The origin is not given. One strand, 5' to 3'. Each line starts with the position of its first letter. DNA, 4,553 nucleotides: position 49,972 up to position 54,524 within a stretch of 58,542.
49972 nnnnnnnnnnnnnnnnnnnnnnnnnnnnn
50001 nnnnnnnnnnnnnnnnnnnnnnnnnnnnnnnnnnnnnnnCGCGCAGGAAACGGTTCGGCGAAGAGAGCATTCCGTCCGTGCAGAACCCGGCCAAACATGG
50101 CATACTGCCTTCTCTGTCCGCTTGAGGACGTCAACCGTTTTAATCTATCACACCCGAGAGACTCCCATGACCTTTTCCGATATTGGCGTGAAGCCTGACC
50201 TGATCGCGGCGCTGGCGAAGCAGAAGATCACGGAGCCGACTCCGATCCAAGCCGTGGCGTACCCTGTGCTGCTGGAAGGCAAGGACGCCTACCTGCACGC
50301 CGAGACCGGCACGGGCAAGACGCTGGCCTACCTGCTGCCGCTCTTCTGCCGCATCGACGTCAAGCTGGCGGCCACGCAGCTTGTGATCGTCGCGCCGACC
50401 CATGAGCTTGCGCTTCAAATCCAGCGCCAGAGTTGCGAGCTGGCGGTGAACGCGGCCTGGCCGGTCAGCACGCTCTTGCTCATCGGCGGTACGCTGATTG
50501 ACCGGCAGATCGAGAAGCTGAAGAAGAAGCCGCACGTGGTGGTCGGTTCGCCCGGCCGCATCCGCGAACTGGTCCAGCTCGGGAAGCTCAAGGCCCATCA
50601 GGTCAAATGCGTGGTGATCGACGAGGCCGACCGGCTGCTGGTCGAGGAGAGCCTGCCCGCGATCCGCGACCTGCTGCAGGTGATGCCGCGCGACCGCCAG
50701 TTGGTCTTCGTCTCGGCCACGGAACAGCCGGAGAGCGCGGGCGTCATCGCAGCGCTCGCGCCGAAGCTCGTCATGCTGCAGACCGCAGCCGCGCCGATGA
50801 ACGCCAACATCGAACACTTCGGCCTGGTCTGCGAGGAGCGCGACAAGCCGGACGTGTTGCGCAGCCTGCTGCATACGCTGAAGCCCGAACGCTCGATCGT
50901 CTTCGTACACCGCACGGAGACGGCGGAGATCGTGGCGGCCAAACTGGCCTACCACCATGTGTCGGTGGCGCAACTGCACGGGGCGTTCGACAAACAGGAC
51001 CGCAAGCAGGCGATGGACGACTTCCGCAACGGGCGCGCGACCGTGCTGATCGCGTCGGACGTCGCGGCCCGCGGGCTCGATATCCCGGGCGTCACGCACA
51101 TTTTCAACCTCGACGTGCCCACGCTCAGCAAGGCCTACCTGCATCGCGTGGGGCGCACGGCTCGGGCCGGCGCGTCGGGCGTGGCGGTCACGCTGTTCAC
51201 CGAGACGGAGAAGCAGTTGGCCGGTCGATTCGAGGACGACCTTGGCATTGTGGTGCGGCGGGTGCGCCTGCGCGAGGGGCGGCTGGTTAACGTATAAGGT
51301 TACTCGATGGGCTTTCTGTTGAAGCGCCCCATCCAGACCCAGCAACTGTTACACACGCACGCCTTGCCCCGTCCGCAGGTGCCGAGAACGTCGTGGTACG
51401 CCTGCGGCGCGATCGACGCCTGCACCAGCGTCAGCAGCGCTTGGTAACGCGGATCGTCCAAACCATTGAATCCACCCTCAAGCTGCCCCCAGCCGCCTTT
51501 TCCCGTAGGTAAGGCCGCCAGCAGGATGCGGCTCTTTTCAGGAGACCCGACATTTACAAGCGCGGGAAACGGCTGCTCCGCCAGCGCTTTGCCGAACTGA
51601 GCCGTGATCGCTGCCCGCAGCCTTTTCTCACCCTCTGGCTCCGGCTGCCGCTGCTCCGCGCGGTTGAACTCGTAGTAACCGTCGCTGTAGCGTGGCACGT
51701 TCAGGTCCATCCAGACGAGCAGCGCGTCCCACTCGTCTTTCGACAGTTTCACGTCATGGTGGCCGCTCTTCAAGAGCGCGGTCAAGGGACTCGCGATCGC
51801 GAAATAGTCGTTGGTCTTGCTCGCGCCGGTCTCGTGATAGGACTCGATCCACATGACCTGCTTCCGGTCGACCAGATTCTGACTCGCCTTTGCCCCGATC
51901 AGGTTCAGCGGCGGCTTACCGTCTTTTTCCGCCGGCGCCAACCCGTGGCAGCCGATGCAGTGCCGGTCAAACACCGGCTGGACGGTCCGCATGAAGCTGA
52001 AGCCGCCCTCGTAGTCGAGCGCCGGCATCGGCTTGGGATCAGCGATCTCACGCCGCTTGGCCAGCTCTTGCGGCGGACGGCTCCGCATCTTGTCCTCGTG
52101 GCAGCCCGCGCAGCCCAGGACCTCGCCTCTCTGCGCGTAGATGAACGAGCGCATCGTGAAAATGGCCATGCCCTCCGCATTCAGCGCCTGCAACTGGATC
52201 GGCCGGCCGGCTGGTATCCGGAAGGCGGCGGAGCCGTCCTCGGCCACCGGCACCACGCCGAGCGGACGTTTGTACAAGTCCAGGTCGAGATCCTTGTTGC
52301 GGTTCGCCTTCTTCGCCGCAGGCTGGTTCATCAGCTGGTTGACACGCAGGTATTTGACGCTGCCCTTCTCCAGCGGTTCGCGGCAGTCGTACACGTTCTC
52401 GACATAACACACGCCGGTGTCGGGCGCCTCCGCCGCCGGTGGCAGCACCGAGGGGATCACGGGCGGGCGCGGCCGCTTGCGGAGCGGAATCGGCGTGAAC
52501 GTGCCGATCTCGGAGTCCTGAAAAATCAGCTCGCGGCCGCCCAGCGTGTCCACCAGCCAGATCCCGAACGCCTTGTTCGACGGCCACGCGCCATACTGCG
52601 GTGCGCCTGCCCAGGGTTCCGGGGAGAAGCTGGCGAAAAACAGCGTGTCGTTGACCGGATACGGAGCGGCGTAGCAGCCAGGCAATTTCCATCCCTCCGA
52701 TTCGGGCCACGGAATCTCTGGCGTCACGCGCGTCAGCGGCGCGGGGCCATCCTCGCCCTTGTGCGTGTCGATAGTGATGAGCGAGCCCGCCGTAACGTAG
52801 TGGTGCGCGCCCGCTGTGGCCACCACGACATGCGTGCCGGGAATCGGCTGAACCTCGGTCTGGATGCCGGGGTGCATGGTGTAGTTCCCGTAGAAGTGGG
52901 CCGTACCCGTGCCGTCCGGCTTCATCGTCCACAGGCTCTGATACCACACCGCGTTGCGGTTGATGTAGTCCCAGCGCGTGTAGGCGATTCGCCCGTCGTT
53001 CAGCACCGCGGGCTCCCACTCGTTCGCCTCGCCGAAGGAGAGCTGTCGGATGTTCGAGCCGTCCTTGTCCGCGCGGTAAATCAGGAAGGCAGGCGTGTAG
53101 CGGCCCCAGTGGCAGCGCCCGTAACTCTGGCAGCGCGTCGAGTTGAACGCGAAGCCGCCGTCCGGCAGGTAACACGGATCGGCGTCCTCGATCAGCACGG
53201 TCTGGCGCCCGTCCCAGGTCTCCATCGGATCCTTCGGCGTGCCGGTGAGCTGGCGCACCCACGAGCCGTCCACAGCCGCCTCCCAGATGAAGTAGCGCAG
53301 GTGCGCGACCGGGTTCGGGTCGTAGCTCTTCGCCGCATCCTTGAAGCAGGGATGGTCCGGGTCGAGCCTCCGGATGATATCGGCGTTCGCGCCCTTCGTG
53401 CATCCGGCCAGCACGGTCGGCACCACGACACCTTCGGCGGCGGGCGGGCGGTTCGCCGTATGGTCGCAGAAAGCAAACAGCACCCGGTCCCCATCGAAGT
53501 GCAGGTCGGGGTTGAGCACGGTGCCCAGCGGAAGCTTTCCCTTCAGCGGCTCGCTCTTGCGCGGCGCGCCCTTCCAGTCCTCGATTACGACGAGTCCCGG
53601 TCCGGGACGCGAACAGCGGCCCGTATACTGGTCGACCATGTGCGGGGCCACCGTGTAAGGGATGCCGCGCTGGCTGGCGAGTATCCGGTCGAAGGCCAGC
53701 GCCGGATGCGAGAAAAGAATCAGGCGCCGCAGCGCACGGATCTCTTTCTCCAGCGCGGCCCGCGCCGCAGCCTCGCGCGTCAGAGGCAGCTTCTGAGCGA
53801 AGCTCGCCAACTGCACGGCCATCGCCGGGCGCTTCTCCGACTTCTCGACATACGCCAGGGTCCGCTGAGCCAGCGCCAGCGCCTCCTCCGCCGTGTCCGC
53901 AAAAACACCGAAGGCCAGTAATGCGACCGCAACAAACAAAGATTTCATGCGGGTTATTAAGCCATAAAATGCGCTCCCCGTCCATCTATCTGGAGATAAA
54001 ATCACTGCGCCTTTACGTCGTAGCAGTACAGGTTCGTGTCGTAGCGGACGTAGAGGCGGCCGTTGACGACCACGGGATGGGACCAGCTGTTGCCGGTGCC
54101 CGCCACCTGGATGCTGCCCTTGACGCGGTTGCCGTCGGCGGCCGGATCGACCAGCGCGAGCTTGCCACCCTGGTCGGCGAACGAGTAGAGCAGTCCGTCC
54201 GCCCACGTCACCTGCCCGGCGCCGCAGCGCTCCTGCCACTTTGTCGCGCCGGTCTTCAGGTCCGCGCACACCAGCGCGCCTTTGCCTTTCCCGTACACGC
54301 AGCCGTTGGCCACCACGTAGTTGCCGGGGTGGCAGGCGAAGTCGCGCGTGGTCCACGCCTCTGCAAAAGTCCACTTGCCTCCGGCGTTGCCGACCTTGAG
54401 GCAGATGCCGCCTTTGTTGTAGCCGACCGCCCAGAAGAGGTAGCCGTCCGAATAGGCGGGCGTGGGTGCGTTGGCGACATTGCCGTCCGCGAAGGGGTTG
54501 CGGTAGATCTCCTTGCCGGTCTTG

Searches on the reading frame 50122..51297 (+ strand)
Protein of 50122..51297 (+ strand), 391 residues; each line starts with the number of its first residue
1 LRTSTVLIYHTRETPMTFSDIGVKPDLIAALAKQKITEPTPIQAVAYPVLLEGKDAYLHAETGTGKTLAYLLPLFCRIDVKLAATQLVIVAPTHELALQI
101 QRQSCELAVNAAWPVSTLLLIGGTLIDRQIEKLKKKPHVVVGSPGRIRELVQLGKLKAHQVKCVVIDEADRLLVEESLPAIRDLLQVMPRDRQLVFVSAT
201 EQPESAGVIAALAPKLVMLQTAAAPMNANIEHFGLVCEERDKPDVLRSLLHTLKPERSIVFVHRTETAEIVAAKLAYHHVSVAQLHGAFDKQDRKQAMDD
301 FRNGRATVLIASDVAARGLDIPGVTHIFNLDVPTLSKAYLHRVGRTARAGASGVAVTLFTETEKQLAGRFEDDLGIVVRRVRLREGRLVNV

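Call 14: search_protein_families(library=pfam, proteins=[window:50122-51297:+], max_evalue=0.00001)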
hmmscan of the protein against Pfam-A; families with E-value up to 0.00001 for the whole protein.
window:50122-51297:+ (391 aa): 3 families
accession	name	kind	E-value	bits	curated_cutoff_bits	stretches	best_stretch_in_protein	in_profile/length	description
PF00270.35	DEAD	-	8.6e-37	126.9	26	1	40-201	1-160/167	DEAD/DEAH box helicase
PF00271.37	Helicase_C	-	3.4e-28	98.5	23.5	1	242-350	2-110/110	Helicase conserved C-terminal domain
PF04851.21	ResIII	-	4e-06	27.3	22.5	1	53-194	23-156/164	Type III restriction enzyme, res subunit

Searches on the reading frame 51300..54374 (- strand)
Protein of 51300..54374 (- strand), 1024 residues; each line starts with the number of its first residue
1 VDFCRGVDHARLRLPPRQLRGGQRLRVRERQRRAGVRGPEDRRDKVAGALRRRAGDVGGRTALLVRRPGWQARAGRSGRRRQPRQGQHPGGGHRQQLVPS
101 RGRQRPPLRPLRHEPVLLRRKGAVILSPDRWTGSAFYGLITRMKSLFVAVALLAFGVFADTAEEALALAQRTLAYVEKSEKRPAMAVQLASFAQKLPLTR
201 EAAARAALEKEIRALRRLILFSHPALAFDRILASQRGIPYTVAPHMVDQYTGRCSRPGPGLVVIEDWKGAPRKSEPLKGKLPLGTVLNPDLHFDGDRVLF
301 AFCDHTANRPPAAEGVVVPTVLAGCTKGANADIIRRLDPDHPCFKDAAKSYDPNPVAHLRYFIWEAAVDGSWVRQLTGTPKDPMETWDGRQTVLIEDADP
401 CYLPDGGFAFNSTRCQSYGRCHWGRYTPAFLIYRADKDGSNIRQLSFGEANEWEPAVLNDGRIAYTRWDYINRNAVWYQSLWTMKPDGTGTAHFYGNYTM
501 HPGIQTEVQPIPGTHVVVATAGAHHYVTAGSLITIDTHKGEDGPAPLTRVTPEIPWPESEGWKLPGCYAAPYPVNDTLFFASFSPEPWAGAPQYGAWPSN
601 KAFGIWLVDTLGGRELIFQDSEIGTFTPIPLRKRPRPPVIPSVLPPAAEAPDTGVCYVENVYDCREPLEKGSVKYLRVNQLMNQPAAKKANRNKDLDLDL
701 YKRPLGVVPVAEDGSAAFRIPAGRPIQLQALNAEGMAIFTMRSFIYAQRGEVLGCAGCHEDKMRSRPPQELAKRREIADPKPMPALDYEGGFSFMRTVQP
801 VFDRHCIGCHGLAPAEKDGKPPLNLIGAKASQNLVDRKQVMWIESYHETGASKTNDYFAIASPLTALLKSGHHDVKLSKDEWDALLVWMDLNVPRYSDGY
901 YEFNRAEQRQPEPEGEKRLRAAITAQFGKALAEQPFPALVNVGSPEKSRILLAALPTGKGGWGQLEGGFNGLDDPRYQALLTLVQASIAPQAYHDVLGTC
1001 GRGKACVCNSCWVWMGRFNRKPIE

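Call 22: search_protein_families(library=pfam, proteins=[window:51300-54374:-], max_evalue=0.00001)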
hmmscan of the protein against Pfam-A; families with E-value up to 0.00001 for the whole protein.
window:51300-54374:- (1024 aa): 1 family
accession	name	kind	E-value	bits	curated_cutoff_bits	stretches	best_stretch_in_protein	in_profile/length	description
PF18582.6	HZS_alpha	-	2e-21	76.8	26.6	1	671-760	1-98/98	Hydrazine synthase alpha subunit middle domain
